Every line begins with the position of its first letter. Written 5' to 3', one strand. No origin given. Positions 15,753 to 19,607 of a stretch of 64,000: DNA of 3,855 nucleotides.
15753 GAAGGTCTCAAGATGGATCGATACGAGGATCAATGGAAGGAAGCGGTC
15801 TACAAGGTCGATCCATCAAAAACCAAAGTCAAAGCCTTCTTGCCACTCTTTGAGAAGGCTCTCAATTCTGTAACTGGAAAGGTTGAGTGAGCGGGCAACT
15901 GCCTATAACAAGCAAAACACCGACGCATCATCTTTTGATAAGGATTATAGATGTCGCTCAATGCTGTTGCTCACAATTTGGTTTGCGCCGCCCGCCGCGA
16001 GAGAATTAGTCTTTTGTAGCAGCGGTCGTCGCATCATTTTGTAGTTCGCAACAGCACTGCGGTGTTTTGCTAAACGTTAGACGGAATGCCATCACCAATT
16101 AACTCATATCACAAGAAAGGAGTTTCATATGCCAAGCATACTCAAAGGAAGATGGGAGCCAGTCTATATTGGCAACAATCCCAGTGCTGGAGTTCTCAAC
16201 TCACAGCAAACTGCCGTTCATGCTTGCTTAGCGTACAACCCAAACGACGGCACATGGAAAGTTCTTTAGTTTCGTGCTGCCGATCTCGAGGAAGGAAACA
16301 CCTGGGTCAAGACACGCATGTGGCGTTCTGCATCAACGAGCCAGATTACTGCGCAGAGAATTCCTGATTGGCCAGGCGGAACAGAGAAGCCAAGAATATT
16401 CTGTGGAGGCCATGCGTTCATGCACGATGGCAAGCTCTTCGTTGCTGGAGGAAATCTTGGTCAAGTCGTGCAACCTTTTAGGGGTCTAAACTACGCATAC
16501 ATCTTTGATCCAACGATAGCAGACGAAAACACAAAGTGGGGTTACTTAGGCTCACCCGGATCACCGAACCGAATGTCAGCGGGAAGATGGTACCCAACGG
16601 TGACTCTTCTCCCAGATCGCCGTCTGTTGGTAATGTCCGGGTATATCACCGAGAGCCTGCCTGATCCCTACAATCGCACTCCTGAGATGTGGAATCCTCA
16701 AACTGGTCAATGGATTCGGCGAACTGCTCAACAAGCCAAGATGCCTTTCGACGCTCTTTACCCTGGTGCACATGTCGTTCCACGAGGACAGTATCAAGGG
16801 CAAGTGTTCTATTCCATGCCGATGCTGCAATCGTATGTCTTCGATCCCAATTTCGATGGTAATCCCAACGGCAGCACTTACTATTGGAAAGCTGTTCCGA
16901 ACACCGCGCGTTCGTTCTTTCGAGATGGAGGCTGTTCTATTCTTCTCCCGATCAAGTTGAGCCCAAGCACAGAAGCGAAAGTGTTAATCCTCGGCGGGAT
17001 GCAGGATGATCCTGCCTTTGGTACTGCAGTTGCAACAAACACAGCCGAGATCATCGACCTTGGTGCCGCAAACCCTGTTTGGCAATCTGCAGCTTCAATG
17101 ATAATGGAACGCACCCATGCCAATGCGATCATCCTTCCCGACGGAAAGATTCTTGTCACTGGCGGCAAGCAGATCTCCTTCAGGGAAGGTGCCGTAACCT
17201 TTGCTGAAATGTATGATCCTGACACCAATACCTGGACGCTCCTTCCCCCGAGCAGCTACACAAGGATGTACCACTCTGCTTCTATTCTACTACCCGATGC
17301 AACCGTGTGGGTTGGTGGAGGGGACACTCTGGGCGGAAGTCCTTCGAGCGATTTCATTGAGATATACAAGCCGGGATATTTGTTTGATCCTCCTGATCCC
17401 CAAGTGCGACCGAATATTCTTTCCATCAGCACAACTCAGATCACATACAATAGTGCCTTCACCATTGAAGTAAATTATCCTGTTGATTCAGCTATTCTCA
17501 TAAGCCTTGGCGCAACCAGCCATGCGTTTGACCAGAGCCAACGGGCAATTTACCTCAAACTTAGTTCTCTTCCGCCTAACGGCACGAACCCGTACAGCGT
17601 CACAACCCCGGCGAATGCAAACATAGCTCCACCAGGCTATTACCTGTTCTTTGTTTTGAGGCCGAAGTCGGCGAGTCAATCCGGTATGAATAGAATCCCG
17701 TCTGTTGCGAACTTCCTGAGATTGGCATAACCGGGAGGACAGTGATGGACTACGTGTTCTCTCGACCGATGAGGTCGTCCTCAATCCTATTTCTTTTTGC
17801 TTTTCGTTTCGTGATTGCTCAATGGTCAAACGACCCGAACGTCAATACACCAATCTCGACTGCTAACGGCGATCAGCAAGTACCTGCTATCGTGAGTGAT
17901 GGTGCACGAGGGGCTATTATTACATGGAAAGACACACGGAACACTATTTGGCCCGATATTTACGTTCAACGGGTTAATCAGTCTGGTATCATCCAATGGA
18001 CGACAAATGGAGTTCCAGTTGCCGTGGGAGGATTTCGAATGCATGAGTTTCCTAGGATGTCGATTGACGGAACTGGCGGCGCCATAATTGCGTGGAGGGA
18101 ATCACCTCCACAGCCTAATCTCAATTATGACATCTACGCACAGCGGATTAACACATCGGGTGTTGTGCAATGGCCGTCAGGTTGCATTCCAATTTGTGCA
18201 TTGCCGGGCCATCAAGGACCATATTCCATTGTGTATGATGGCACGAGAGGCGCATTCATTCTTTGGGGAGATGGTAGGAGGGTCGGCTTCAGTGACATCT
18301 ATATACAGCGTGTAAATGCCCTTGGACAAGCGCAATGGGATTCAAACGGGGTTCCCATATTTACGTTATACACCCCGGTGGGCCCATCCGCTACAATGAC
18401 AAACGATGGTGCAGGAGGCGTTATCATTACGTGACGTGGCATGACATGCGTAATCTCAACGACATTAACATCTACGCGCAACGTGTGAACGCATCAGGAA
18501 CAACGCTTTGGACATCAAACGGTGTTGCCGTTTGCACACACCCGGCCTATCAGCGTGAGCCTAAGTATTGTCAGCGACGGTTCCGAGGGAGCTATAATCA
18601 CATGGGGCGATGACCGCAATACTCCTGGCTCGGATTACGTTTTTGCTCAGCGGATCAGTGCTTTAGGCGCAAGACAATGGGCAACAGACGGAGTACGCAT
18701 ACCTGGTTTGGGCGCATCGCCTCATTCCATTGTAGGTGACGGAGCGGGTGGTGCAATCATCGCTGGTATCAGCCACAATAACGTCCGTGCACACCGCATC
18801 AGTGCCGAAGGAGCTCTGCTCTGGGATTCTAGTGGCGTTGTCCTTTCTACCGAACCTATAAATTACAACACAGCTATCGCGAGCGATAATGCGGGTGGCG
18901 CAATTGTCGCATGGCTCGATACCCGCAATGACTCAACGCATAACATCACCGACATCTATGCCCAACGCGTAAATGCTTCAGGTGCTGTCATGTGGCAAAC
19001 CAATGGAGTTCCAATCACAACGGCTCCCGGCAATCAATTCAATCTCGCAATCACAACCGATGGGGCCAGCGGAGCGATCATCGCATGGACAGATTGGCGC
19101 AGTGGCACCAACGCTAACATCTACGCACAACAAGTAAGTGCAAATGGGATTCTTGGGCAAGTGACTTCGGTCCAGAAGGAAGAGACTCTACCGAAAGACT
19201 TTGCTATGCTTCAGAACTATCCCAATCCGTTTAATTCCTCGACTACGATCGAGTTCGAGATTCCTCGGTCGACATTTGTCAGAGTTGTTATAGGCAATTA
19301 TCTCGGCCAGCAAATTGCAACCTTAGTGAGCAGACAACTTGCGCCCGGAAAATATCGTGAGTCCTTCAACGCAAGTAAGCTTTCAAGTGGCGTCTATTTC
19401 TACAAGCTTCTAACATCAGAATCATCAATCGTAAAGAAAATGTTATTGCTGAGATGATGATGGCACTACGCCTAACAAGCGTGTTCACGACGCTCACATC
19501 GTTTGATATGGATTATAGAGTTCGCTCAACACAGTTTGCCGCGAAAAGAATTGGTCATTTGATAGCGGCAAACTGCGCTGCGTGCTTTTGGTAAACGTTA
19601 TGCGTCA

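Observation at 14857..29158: Integron-type gene-cassette array without an intact integrase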

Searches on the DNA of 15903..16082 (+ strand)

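Call 31: build_rna_model(alignment_id=A2, structure=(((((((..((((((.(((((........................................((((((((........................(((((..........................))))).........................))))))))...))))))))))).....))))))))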
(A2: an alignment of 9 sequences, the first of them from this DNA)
Model R1 built from alignment A2 (9 sequences, 188 columns); structure: as given.
model positions 131; base pairs 31; branch points 0; effective number of sequences 1.74; information 0.59 bits per position. Calibrated on 0.2 Mb of random sequence (short: E-values are rough).
structure used (alignment columns):
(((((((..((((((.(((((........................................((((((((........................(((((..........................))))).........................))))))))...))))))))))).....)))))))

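Call 32: search_with_rna_model(model_id=R1, sources=[window, L001, L002, L003, L004, L005, L006, L007, L008], max_evalue=10, filters=default)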
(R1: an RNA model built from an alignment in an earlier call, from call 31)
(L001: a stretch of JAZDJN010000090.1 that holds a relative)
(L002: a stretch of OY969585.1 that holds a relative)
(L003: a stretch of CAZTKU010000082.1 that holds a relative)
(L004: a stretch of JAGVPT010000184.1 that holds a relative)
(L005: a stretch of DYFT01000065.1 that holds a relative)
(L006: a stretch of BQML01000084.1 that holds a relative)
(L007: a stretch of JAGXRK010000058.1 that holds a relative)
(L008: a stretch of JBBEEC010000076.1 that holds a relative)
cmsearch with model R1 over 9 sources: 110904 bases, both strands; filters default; matches with E-value up to 10: 39.
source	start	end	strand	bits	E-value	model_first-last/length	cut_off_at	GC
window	20703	20834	+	147.7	1.1e-35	1-131/131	no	0.46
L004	658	795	+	132.9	8.5e-32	1-131/131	no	0.45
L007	893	1071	+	127.3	2.5e-30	1-131/131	no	0.51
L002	7269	7406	+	125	1e-29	1-131/131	no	0.4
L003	2569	2746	+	124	1.8e-29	1-131/131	no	0.53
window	15903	16082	+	123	3.3e-29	1-131/131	no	0.46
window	19470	19603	+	121.1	1e-28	1-131/131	no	0.46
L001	4671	4803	-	117.1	1.2e-27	1-131/131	no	0.44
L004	6752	6883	+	107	5.2e-25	1-131/131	no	0.42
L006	1351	1530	+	96.9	2.3e-22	1-131/131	no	0.49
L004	7495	7645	+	93.8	1.5e-21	1-131/131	no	0.48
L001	1270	1403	-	89.1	2.6e-20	1-131/131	no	0.46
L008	461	801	-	76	7.2e-17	1-131/131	no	0.52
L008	2709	2879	-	69.8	3e-15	1-131/131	no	0.57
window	21028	21148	+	69.1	4.4e-15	1-131/131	no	0.47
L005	3956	4158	+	68.3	7.5e-15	1-131/131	no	0.52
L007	1813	1974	+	66.9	1.7e-14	1-131/131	no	0.48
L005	5126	5327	+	66.4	2.3e-14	1-131/131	no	0.52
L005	3000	3235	+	66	2.9e-14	1-131/131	no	0.55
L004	1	98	+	61.8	3.7e-13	33-131/131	5'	0.48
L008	2167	2324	-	56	1.2e-11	1-131/131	no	0.46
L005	1143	1348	+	55.2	2e-11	1-131/131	no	0.52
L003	39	183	+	51.8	1.5e-10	1-131/131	no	0.5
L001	3552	3708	-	47.1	2.6e-09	1-131/131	no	0.46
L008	202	322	-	46.8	3.1e-09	1-131/131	no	0.53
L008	3436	3564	-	42.6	3.9e-08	1-131/131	no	0.5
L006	1667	1820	+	42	5.8e-08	1-131/131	no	0.51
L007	85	209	+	41.5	7.6e-08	1-131/131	no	0.46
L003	1657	1805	+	41.3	8.6e-08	1-131/131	no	0.46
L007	2785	2987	+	41.1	9.9e-08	1-131/131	no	0.5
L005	67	232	+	39.4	2.7e-07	1-131/131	no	0.49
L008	2450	2570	-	38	6.6e-07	1-131/131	no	0.54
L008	1907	2027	-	37.4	9.3e-07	1-131/131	no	0.55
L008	4450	4595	-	31.4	3.5e-05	1-131/131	no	0.44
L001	5944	6098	-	27.6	0.00034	1-131/131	no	0.54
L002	7312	7423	-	20.6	0.024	1-131/131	no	0.39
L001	255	375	-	17.4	0.16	1-131/131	no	0.54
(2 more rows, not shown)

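Call 40: search_with_rna_model(model_id=R1, sources=[L009, L010, L011, L012], max_evalue=1)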
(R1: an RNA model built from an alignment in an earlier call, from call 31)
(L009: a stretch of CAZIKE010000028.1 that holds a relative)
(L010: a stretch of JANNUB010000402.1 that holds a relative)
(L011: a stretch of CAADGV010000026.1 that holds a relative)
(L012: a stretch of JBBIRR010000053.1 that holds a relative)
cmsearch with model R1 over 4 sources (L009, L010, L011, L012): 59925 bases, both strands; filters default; matches with E-value up to 1: 0.
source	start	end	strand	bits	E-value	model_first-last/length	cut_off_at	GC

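Call 48: search_with_rna_model(model_id=R1, sources=[L013, L014, L015, L016, L017], max_evalue=1)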
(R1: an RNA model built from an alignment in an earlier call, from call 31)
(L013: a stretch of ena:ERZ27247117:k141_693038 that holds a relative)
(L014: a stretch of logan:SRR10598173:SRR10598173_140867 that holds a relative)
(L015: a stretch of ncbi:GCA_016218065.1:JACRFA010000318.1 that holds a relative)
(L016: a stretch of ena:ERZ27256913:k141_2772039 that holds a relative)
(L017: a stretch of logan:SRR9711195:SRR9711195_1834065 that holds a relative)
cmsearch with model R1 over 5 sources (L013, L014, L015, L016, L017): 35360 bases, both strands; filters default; matches with E-value up to 1: 5.
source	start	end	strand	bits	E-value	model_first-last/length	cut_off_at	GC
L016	11250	11365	+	59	6.2e-13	1-131/131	no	0.48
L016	9096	9209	+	54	1.3e-11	1-131/131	no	0.44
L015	7665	7814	+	45.4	2.4e-09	1-131/131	no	0.49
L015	6753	6897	+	33.6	2.9e-06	1-131/131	no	0.52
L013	11326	11466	+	29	4.7e-05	1-131/131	no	0.47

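Call 62: search_with_rna_model(model_id=R1, sources=[L018, L019, L020, L021], max_evalue=1)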
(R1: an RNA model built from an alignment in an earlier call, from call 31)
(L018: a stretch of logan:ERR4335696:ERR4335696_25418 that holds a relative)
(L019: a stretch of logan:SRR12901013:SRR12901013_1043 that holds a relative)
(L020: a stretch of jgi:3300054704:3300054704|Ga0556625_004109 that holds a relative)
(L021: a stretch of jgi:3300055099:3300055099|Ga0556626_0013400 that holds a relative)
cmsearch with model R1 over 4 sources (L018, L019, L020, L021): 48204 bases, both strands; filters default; matches with E-value up to 1: 7.
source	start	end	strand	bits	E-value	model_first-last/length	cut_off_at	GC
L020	14718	14847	+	87.5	3e-20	1-131/131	no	0.46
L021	7824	7953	+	87.5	3e-20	1-131/131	no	0.46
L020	13798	13946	+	42.5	1.8e-08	1-131/131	no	0.53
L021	6904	7052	+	42.5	1.8e-08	1-131/131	no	0.53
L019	4097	4261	+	35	1.7e-06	1-131/131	no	0.54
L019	5213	5286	+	25.3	0.00059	1-131/131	no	0.53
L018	12068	12097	+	16.7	0.11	1-30/131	3'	0.53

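Call 71: search_with_rna_model(model_id=R1, sources=[window, L001, L002, L003, L004, L005, L006, L007, L008, L013, L015, L016, L019, L020], max_evalue=0.00001, make_alignment=true)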
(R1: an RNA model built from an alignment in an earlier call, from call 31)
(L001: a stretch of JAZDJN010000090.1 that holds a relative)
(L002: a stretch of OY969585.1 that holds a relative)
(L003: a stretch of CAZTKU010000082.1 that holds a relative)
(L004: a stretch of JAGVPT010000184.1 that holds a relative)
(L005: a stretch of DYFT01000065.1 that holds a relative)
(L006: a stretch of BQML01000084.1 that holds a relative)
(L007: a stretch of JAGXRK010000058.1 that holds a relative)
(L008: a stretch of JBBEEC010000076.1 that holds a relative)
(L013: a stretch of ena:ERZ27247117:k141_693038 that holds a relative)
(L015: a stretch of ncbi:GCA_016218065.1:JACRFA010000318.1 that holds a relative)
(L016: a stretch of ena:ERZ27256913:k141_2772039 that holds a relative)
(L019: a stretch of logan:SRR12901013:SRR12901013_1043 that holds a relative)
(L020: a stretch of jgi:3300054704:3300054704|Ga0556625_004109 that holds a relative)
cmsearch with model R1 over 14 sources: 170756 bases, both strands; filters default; matches with E-value up to 0.00001: 40.
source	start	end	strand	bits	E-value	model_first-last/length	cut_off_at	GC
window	20703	20834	+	147.7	1.7e-35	1-131/131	no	0.46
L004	658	795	+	132.9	1.3e-31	1-131/131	no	0.45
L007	893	1071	+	127.3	3.8e-30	1-131/131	no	0.51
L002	7269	7406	+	125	1.6e-29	1-131/131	no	0.4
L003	2569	2746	+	124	2.8e-29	1-131/131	no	0.53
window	15903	16082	+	123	5.1e-29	1-131/131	no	0.46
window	19470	19603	+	121.1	1.6e-28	1-131/131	no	0.46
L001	4671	4803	-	117.1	1.9e-27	1-131/131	no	0.44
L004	6752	6883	+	107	8e-25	1-131/131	no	0.42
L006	1351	1530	+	96.9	3.5e-22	1-131/131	no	0.49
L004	7495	7645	+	93.8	2.3e-21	1-131/131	no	0.48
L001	1270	1403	-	89.1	4.1e-20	1-131/131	no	0.46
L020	14718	14847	+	87.5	1.1e-19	1-131/131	no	0.46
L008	461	801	-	76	1.1e-16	1-131/131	no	0.52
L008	2709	2879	-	69.8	4.6e-15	1-131/131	no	0.57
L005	3956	4158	+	68.3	1.2e-14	1-131/131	no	0.52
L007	1813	1974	+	66.9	2.6e-14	1-131/131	no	0.48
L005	5126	5327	+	66.4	3.5e-14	1-131/131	no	0.52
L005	3000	3235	+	66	4.5e-14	1-131/131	no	0.55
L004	1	98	+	61.8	5.7e-13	33-131/131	5'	0.48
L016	11250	11365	+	59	3e-12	1-131/131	no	0.48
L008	2167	2324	-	56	1.9e-11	1-131/131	no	0.46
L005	1143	1348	+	55.2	3e-11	1-131/131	no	0.52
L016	9096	9209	+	54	6.2e-11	1-131/131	no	0.44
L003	39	183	+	51.8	2.3e-10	1-131/131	no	0.5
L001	3552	3708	-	47.1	4.1e-09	1-131/131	no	0.46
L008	202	322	-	46.8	4.8e-09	1-131/131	no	0.53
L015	7665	7814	+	45.4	1.2e-08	1-131/131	no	0.49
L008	3436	3564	-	42.6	6.1e-08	1-131/131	no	0.5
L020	13798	13946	+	42.5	6.5e-08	1-131/131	no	0.53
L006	1667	1820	+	42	8.9e-08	1-131/131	no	0.51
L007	85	209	+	41.5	1.2e-07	1-131/131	no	0.46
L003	1657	1805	+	41.3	1.3e-07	1-131/131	no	0.46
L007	2785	2987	+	41.1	1.5e-07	1-131/131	no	0.5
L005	67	232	+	39.4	4.2e-07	1-131/131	no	0.49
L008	2450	2570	-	38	1e-06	1-131/131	no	0.54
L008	1907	2027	-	37.4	1.4e-06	1-131/131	no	0.55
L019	4097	4261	+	35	6.1e-06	1-131/131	no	0.54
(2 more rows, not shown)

Alignment A5: 40 matches aligned to the model, 593 columns, each read 5' to 3' on its own strand. Consensus structure (alignment columns), stored with it:
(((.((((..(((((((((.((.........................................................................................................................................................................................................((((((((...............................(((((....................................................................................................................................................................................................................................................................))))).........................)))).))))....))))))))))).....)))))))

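Call 75: search_with_rna_model(model_id=R1, sources=[L022, L023, L024, L025], max_evalue=1)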
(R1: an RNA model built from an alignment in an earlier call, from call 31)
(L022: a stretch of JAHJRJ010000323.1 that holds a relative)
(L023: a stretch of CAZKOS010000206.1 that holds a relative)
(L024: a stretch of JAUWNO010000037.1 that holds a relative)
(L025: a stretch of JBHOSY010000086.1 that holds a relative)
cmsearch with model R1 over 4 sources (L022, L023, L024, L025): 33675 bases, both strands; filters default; matches with E-value up to 1: 0.
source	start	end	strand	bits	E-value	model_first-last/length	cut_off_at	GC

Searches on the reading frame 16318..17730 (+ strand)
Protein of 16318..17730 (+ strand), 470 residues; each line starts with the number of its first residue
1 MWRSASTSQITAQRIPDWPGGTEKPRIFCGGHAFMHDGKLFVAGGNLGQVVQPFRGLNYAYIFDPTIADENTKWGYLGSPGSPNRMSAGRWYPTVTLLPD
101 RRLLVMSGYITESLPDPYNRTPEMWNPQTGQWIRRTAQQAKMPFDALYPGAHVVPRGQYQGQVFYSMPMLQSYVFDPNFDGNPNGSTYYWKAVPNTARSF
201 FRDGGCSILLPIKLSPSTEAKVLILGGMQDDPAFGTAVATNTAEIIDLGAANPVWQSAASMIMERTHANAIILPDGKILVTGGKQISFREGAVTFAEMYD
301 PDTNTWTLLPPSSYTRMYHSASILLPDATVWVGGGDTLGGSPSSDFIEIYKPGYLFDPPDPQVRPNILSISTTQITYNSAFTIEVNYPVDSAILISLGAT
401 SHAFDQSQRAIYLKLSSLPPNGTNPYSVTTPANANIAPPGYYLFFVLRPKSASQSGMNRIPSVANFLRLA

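Call 10: search_protein_families(library=pfam, proteins=[window:16318-17730:+], max_evalue=0.01)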
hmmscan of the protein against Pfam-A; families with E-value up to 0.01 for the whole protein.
window:16318-17730:+ (470 aa): 10 families
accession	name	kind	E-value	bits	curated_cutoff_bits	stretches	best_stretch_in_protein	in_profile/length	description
PF09118.17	GO-like_E_set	-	1.3e-17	64.3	25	1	364-455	1-95/100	Galactose oxidase-like, Early set domain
PF13964.12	Kelch_6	-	5.8e-16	58.3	25.3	2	268-311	4-45/50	Kelch motif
PF07250.17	Glyoxal_oxid_N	-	3.2e-12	46.7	37.5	1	27-227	67-243/243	Glyoxal oxidase N-terminus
PF13418.12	Kelch_4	-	1.1e-10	41.7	21.6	0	270-311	7-46/49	Galactose oxidase, central domain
PF01344.31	Kelch_1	-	3.9e-10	39.5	20.1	1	296-311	29-44/46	Kelch motif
PF07646.21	Kelch_2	-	3.4e-09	36.7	21.3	1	90-135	1-44/48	Kelch motif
PF25210.1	Kelch_FKB95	-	1.4e-08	35.1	70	1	254-315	69-129/268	FKB95, Kelch-repeats domain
PF24981.1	Beta-prop_ATRN-LZTR1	-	2.1e-07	30.9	50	1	277-337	161-221/289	Attractin/LZTR1 beta-propeller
PF13415.12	Kelch_3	-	0.00041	20.9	22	1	276-322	2-46/48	Galactose oxidase, central domain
PF24996.1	NANM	-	0.0022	17.3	45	0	239-334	27-124/350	N-acetylneuraminate epimerase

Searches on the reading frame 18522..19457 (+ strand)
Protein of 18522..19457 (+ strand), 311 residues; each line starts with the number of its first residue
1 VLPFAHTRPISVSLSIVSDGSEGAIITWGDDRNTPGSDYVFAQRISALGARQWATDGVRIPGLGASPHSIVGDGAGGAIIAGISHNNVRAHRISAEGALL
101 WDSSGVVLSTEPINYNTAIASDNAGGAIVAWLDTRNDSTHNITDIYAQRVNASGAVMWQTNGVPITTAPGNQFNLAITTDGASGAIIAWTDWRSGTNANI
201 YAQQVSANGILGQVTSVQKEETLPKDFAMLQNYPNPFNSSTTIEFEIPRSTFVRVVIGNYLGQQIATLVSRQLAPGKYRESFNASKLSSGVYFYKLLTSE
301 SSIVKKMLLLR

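Call 10: search_protein_families(library=pfam, proteins=[window:18522-19457:+], max_evalue=0.01)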
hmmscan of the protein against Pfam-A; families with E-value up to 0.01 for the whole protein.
window:18522-19457:+ (311 aa): 1 family
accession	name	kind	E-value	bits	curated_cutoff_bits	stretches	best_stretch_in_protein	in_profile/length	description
PF18962.6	Por_Secre_tail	-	1e-10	42.2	27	1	233-307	2-73/75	Secretion system C-terminal sorting domain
